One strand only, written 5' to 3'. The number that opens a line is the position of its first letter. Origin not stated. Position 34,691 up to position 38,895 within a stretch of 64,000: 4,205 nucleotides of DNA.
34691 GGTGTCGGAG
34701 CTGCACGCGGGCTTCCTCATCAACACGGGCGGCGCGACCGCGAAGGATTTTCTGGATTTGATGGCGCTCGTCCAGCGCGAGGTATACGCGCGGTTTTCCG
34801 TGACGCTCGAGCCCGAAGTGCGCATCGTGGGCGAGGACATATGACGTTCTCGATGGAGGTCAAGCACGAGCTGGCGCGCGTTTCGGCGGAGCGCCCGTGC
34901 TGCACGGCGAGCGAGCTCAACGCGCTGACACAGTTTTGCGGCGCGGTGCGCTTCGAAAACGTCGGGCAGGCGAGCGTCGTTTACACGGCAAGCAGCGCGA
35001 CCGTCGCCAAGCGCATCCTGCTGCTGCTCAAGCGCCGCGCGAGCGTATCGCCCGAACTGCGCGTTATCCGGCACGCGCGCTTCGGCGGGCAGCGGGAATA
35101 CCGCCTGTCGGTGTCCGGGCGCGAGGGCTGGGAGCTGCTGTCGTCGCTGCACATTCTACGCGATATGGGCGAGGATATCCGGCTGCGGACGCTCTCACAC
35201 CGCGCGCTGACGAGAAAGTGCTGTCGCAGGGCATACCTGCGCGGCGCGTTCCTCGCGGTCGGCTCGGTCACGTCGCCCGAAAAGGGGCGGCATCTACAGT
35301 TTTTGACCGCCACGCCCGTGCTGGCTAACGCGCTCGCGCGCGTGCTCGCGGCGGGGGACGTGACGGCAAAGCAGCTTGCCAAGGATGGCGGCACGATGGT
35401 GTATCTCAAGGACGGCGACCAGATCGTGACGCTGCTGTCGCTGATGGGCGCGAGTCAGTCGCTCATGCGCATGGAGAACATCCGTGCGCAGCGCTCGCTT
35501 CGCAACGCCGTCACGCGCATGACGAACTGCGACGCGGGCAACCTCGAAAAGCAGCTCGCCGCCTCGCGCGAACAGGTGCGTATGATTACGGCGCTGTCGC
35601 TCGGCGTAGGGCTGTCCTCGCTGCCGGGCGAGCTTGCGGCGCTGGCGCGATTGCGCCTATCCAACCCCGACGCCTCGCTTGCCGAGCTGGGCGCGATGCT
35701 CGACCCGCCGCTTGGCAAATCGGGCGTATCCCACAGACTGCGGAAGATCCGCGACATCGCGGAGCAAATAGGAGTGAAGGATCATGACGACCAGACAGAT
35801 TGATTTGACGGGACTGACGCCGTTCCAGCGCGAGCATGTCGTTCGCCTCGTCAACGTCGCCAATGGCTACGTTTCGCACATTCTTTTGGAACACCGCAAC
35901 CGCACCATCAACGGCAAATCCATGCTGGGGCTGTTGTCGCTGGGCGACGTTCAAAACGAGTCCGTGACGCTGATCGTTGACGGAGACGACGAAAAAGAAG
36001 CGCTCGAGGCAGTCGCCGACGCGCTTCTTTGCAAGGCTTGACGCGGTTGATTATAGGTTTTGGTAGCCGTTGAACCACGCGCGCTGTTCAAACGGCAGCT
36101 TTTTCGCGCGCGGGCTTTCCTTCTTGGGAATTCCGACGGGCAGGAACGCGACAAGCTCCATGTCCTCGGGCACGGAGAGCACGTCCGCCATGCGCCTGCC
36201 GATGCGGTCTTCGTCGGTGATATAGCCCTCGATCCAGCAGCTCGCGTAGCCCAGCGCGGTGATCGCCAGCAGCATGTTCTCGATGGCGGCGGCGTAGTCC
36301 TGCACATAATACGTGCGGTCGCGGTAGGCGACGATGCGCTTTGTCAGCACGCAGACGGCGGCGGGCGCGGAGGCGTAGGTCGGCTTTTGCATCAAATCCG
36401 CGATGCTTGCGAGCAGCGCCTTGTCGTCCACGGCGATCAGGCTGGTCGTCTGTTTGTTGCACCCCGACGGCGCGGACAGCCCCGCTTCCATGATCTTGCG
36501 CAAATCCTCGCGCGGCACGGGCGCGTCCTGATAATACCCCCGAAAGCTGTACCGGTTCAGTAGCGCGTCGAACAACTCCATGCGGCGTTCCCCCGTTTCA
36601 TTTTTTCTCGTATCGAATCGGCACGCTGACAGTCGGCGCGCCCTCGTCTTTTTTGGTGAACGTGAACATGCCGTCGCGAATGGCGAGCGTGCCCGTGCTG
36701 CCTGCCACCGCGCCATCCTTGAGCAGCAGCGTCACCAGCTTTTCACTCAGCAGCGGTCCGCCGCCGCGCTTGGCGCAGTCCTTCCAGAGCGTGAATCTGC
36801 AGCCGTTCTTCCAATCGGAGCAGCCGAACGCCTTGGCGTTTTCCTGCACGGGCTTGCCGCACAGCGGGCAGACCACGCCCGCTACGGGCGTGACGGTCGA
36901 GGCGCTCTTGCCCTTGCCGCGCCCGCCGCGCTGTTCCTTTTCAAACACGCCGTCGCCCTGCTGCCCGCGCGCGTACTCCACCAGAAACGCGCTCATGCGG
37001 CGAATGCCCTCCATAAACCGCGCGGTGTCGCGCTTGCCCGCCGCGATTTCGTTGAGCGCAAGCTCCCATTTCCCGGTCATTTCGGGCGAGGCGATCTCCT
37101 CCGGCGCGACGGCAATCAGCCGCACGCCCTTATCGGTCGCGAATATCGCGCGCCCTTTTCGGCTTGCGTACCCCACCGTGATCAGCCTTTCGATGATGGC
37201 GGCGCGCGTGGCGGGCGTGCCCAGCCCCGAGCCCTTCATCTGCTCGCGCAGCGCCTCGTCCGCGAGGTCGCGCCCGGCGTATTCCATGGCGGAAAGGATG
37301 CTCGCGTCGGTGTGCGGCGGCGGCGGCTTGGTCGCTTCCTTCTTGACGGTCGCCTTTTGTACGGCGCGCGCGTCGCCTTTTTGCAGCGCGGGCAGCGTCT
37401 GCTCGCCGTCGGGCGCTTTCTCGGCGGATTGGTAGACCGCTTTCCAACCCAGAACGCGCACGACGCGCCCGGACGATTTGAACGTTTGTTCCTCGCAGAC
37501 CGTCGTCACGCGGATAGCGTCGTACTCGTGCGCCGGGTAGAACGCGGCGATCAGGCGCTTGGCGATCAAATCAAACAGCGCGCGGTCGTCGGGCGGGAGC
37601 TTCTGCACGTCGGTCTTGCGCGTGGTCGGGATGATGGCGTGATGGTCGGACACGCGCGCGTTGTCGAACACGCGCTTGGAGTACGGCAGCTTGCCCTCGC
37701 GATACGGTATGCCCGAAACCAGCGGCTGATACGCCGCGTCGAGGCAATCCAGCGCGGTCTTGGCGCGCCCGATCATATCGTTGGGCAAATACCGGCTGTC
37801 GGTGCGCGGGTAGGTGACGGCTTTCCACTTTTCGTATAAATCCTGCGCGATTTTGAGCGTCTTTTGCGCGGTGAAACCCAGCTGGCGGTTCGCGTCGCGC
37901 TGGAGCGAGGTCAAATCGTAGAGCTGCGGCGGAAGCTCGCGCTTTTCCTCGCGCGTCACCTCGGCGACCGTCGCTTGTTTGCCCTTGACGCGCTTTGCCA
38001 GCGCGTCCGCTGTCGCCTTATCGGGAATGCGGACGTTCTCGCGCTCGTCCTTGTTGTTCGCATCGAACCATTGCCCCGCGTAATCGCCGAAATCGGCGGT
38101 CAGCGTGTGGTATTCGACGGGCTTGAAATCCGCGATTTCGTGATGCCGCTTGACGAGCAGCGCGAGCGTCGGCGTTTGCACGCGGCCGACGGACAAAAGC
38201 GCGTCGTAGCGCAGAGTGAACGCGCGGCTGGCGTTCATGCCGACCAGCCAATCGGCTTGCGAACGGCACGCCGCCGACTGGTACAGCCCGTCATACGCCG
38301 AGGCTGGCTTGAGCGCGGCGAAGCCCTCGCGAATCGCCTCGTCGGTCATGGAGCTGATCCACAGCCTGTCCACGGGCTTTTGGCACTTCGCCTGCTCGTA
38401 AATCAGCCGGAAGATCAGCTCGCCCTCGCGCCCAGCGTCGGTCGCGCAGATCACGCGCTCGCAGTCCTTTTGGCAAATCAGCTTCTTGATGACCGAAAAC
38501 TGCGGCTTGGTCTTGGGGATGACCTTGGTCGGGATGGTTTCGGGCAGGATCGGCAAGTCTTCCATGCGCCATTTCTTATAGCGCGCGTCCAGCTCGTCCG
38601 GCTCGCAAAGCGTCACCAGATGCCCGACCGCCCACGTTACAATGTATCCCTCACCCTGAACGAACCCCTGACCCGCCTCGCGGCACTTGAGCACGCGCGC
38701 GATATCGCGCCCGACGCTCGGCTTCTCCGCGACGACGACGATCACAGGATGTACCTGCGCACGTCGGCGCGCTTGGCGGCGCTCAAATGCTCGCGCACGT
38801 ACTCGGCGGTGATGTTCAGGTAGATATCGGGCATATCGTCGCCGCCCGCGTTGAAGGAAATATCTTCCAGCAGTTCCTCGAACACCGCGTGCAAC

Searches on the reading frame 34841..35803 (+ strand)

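Call 66: search_protein_families(library=pfam, proteins=[window:34841-35803:+], max_evalue=0.0001)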
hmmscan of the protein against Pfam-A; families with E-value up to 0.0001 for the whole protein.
window:34841-35803:+ (320 aa): 3 families
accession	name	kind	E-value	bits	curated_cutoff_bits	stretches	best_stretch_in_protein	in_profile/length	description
PF02650.20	HTH_WhiA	-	2.6e-27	95.5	27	1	224-307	1-84/84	WhiA C-terminal HTH domain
PF14527.11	LAGLIDADG_WhiA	-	3.1e-22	78.9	23.2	1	130-221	2-93/93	WhiA LAGLIDADG-like domain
PF10298.14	WhiA_N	-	2.7e-09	37.4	23.4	1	19-106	1-86/86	WhiA N-terminal LAGLIDADG-like domain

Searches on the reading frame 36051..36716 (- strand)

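Call 66: search_protein_families(library=pfam, proteins=[window:36051-36716:-], max_evalue=0.0001)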
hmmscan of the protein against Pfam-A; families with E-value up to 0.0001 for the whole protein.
window:36051-36716:- (221 aa): 2 families
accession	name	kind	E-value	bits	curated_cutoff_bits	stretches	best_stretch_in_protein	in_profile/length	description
PF00881.29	Nitroreductase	-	9.7e-23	81.6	23.5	2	53-109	2-57/167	Nitroreductase family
PF14512.11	TM1586_NiRdase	-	1.9e-08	34.7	27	0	145-211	88-147/215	Putative TM nitroreductase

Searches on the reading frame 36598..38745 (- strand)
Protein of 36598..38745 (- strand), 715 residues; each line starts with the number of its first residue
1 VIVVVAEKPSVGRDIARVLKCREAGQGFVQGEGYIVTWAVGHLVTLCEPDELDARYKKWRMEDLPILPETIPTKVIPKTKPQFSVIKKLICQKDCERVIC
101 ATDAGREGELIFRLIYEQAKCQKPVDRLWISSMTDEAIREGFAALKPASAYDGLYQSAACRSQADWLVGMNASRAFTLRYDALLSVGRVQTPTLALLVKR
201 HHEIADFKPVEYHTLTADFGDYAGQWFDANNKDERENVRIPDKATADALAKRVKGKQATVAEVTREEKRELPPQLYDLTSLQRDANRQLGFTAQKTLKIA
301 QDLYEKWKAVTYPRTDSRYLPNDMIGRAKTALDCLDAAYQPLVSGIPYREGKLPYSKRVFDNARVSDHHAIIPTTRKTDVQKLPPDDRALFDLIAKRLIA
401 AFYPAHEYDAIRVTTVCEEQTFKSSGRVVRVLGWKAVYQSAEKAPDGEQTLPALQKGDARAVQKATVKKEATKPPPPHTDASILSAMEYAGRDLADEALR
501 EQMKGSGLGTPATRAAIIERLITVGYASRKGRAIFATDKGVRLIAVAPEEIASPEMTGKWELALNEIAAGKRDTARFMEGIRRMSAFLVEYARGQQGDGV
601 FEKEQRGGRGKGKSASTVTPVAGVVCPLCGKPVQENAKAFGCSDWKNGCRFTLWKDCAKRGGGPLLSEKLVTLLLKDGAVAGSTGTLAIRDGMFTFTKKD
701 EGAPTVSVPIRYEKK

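Call 66: search_protein_families(library=pfam, proteins=[window:36598-38745:-], max_evalue=0.0001)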
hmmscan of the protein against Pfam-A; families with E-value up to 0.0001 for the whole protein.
window:36598-38745:- (715 aa): 2 families
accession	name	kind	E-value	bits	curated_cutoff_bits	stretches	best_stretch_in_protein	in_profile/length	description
PF01131.25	Topoisom_bac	-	5.2e-120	401.6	35.1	1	151-578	3-410/411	DNA topoisomerase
PF01751.28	Toprim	-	1.5e-11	44.8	23.1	1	3-132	2-95/96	Toprim domain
